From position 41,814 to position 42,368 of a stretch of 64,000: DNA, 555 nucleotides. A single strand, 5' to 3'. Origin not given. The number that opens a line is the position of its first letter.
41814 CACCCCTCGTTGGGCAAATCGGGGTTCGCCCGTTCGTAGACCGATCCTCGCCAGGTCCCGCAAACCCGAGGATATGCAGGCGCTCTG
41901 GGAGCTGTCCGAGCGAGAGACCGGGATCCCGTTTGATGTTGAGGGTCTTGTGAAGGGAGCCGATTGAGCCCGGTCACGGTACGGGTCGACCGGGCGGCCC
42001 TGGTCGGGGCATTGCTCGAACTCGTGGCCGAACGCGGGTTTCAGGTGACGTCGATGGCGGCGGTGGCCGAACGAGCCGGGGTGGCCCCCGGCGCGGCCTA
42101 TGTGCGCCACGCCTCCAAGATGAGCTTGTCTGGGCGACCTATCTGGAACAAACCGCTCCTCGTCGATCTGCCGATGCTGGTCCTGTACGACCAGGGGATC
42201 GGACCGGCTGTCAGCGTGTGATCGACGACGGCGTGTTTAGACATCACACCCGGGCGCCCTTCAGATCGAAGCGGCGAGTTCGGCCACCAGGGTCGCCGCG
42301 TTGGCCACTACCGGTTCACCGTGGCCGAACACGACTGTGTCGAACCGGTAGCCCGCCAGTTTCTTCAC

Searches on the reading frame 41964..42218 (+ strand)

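Call 18: search_protein_families(library=pfam, proteins=[window:41964-42218:+], max_evalue=0.001)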
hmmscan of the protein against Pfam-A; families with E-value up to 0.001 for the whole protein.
window:41964-42218:+ (85 aa): 1 family
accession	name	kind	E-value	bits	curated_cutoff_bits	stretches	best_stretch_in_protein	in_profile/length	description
PF00440.29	TetR_N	-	2.5e-09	37.2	24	1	16-54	4-42/47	Bacterial regulatory proteins, tetR family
